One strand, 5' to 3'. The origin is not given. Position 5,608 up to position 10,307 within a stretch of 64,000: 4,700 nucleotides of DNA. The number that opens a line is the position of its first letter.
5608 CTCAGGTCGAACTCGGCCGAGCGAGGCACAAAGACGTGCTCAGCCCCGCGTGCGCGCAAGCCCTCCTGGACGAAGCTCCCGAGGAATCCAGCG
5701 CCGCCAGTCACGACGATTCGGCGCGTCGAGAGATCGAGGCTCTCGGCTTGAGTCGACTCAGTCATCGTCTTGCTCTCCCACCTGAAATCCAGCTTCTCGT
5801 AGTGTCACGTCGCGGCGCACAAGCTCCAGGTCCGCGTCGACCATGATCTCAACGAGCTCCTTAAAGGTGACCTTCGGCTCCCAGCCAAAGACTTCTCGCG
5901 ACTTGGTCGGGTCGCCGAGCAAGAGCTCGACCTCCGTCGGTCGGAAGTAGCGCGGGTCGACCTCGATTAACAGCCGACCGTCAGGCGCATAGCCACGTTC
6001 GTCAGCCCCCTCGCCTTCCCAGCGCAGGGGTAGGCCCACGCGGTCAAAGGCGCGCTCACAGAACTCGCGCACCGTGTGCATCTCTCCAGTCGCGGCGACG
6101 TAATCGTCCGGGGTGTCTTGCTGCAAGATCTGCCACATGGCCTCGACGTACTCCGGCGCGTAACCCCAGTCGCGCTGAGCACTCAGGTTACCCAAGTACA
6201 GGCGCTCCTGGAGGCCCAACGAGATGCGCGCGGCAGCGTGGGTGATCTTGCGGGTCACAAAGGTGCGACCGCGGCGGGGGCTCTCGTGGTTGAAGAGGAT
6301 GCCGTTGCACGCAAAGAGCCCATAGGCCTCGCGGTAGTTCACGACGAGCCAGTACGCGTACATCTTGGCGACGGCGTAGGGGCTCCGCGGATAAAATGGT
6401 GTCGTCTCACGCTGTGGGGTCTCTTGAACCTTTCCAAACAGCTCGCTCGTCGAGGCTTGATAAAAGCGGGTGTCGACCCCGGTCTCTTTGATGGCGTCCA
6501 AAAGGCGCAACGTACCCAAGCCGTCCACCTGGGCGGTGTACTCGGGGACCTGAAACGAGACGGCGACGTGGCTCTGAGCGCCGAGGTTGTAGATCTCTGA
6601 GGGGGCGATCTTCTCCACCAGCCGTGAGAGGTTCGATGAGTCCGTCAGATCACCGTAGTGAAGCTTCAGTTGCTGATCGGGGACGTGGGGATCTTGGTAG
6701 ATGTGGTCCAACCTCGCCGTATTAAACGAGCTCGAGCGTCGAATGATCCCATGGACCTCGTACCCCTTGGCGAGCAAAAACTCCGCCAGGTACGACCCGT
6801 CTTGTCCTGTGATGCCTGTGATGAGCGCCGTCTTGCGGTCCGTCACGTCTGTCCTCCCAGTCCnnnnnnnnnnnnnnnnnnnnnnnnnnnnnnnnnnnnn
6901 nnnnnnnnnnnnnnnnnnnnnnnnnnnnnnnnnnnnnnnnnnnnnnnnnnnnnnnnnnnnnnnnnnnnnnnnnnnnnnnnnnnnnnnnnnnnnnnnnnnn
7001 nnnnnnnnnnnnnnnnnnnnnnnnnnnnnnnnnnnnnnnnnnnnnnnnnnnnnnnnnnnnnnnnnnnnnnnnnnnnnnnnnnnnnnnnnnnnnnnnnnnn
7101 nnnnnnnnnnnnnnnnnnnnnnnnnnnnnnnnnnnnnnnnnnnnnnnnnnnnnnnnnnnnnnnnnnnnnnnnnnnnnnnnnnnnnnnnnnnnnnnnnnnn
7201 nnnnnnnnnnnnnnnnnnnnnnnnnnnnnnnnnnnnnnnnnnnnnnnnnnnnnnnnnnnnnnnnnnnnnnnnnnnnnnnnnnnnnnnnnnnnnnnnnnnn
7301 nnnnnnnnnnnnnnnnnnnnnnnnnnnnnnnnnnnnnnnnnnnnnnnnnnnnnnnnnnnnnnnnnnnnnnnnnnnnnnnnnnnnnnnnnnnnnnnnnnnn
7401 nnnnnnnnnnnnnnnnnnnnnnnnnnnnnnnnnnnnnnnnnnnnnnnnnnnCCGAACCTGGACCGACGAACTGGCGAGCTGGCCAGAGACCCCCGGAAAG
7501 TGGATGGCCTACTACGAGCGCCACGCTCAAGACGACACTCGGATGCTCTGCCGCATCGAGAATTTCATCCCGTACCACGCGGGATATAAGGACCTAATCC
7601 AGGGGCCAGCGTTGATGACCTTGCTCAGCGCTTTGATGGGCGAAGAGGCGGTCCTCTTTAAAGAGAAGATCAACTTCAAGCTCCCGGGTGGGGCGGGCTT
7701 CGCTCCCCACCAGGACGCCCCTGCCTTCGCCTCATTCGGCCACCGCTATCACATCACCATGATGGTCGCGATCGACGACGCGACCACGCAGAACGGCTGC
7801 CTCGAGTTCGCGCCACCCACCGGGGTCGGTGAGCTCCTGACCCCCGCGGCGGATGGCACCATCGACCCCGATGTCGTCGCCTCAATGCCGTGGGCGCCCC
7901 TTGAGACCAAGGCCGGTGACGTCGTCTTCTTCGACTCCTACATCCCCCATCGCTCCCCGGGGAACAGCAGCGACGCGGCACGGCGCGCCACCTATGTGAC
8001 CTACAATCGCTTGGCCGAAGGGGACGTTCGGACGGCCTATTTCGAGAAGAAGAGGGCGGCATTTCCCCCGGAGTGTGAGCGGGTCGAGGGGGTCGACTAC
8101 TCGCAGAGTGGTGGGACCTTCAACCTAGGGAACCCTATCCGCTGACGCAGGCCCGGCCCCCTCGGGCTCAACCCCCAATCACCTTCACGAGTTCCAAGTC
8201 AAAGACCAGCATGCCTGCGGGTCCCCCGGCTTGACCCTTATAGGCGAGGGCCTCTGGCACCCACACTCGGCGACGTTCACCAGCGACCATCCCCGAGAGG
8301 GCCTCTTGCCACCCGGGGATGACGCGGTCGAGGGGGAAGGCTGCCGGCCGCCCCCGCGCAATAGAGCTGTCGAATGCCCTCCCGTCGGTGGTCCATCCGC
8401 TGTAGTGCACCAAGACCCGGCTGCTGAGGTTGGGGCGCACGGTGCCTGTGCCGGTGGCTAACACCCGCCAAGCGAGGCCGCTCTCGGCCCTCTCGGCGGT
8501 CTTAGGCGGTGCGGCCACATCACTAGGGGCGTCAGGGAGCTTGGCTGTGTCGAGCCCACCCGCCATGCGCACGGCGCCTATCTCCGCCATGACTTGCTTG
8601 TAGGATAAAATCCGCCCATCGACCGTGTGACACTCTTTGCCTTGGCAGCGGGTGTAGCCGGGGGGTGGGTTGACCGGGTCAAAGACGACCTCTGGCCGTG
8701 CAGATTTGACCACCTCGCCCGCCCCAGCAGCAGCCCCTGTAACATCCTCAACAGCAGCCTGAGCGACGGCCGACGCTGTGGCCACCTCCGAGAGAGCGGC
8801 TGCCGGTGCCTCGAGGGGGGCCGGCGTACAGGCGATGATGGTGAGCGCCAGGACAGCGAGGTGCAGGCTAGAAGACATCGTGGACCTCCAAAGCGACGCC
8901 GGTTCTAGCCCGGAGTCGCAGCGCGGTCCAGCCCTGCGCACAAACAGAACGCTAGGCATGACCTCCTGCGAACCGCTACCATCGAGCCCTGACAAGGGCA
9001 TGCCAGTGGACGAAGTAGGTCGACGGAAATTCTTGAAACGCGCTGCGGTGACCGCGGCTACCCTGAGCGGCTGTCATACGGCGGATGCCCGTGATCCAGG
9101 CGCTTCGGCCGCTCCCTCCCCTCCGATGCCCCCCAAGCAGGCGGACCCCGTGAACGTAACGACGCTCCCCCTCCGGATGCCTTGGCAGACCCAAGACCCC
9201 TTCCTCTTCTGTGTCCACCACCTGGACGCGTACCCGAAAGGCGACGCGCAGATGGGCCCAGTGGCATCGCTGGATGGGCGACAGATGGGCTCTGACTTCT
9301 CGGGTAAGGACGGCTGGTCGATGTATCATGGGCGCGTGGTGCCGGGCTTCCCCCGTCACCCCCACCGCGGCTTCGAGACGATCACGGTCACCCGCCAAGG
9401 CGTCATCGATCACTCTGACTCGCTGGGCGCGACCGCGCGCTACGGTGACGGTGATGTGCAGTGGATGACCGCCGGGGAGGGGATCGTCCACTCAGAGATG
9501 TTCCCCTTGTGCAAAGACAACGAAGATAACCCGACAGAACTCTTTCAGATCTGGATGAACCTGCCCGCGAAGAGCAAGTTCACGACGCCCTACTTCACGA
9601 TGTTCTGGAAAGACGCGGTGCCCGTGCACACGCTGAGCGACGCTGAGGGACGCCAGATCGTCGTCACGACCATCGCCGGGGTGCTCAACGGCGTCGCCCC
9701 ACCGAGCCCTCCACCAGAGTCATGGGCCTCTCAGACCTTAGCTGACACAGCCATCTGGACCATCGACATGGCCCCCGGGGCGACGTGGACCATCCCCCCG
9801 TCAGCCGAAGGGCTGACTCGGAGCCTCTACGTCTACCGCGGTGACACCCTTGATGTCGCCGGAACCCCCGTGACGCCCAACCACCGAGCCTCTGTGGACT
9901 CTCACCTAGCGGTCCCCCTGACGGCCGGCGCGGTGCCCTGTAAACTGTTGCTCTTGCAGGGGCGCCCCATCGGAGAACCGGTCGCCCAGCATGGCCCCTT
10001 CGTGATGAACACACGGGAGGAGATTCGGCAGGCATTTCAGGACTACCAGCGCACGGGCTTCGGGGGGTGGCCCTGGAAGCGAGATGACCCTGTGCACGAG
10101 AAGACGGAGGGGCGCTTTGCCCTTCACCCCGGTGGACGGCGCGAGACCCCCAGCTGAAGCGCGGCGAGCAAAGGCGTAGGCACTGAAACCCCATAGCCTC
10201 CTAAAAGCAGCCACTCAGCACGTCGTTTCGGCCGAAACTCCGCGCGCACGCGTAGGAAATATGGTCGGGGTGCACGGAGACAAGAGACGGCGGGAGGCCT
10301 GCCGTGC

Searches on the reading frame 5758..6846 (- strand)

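Call 72: search_protein_families(library=pfam, proteins=[window:5758-6846:-], max_evalue=0.0001)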
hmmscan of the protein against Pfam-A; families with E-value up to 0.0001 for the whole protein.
window:5758-6846:- (362 aa): 3 families
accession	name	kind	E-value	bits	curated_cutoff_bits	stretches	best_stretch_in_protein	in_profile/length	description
PF16363.11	GDP_Man_Dehyd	-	3.3e-153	510.4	27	1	8-335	1-332/332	GDP-mannose 4,6 dehydratase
PF01370.27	Epimerase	-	1.9e-75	253.8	20.9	1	7-251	1-239/240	NAD dependent epimerase/dehydratase family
PF04321.23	RmlD_sub_bind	-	6.2e-08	32.5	27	1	7-169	3-137/287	RmlD substrate binding domain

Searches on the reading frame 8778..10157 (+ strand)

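Call 72: search_protein_families(library=pfam, proteins=[window:8778-10157:+], max_evalue=0.0001)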
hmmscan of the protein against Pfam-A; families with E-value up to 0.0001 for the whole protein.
window:8778-10157:+ (459 aa): 2 families
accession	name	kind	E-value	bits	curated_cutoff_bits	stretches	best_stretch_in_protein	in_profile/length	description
PF02678.22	Pirin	-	7.2e-24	84.3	26.1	1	174-260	20-108/108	Pirin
PF05726.19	Pirin_C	-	1.3e-22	80.6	27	1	327-429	2-103/103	Pirin C-terminal cupin domain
